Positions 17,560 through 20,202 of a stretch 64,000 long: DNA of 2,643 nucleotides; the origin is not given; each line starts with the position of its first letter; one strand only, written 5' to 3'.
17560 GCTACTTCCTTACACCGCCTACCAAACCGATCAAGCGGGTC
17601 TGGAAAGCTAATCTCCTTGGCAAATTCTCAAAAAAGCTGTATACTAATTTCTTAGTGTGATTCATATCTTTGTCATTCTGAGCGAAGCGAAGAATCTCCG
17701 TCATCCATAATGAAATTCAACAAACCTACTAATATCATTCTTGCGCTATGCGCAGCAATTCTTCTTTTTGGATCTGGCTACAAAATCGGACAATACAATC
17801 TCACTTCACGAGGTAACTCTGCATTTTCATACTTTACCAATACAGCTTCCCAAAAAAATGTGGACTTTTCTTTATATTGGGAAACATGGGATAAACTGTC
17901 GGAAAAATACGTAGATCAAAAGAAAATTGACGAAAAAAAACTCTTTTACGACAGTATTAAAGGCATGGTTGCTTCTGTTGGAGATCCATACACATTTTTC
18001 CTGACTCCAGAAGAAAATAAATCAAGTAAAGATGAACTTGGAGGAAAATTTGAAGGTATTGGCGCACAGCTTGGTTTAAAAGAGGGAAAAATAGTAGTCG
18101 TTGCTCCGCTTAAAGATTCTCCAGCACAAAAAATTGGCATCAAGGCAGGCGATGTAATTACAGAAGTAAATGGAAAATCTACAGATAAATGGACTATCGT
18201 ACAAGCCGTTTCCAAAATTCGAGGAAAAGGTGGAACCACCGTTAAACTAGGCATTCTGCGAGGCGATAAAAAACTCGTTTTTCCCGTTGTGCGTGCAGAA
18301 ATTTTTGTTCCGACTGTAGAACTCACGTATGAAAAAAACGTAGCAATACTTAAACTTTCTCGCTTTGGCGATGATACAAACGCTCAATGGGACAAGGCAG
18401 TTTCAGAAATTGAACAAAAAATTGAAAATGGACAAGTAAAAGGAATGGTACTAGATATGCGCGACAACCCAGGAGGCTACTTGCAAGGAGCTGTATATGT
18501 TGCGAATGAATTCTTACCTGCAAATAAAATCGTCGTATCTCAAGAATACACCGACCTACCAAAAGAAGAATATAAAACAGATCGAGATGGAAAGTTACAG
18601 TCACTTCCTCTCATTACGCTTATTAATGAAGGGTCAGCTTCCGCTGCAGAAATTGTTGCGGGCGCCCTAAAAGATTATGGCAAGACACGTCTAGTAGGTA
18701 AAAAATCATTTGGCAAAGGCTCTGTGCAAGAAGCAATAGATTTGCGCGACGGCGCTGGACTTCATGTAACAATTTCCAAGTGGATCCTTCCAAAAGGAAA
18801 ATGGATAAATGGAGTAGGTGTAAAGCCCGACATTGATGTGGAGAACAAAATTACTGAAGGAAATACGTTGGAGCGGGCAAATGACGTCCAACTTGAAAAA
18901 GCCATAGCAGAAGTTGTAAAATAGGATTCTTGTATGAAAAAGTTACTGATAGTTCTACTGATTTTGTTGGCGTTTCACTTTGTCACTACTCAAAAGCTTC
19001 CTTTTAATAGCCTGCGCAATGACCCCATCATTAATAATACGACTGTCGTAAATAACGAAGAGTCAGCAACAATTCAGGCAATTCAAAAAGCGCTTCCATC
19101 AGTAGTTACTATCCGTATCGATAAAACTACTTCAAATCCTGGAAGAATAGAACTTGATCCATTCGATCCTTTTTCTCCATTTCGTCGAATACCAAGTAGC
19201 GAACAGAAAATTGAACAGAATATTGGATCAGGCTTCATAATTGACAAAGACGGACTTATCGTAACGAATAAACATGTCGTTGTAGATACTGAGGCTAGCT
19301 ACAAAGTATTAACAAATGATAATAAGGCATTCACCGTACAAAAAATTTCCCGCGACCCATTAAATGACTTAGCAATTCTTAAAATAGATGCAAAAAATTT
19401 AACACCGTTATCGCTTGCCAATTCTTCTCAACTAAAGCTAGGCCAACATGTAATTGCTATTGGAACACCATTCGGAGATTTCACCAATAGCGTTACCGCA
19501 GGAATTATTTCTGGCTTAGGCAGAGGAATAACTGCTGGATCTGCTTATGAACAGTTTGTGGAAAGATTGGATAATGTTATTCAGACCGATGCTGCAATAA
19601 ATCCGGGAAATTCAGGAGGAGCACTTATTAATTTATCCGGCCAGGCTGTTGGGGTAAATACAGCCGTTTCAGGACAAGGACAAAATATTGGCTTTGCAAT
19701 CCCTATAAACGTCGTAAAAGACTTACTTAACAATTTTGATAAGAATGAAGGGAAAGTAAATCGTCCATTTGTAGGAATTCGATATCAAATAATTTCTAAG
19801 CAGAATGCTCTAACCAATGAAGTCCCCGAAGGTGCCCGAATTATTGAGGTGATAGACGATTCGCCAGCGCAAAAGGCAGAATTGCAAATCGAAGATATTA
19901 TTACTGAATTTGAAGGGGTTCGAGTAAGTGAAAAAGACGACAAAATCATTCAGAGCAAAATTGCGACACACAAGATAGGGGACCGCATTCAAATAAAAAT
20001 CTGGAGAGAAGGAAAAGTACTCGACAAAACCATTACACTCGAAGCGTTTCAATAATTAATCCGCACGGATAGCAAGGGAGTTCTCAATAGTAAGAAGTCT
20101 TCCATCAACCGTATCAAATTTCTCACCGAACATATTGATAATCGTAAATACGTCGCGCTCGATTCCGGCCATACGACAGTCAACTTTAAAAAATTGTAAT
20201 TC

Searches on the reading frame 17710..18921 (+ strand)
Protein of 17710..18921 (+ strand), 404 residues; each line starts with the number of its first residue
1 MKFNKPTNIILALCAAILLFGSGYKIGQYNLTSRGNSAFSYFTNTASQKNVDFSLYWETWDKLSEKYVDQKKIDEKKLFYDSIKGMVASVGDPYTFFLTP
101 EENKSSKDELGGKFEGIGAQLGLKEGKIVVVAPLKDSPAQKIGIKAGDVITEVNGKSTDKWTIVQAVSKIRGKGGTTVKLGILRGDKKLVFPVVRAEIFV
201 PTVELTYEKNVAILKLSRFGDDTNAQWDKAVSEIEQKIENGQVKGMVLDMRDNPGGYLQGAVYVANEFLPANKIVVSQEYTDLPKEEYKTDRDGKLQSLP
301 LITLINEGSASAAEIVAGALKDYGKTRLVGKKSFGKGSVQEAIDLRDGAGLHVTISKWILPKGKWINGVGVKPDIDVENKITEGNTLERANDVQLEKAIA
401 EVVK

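Call 13: search_protein_families(library=pfam, proteins=[window:17710-18921:+], max_evalue=0.001)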
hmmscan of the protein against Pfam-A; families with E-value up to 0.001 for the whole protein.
window:17710-18921:+ (404 aa): 6 families
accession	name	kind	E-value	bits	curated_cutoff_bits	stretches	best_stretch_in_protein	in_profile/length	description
PF03572.23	Peptidase_S41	-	1.1e-47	162.1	24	1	210-377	1-165/165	Peptidase family S41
PF13180.12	PDZ_2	-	5e-12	46.4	27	1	117-191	3-76/80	PDZ domain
PF17820.7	PDZ_6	-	5.5e-12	45.7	27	1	129-184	1-54/54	PDZ domain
PF00595.29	PDZ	-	6.7e-12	46.1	23.2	1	115-183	10-81/81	PDZ domain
PF22694.1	CtpB_N-like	-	7e-07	30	27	1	37-98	22-81/85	Activating protease CtpB N-terminal domain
PF14685.13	PDZ_Tricorn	-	0.00058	20.2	25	0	135-187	29-81/88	Tricorn protease PDZ domain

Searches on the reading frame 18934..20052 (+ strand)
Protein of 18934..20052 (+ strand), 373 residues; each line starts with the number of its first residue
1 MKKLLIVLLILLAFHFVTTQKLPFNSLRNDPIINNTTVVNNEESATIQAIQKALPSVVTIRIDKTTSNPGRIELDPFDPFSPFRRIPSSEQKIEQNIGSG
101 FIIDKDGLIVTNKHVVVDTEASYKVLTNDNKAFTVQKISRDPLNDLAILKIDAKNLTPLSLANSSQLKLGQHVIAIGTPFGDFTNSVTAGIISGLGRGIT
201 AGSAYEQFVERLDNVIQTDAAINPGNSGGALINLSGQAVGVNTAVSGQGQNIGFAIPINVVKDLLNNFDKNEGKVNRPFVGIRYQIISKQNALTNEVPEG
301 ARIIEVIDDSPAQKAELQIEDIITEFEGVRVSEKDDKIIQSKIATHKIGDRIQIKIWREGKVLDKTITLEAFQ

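Call 13: search_protein_families(library=pfam, proteins=[window:18934-20052:+], max_evalue=0.001)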
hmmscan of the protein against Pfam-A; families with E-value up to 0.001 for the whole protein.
window:18934-20052:+ (373 aa): 4 families
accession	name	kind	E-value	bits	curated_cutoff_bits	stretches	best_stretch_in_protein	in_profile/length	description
PF13365.12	Trypsin_2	-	5.2e-31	108.8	27.6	1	98-241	1-144/144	Trypsin-like peptidase domain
PF00089.32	Trypsin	-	2.6e-21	76.9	20.6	1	96-264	25-219/220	Trypsin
PF13180.12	PDZ_2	-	2e-12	47.7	27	1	289-369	12-80/80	PDZ domain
PF17820.7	PDZ_6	-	4e-06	26.9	27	1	303-340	2-37/54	PDZ domain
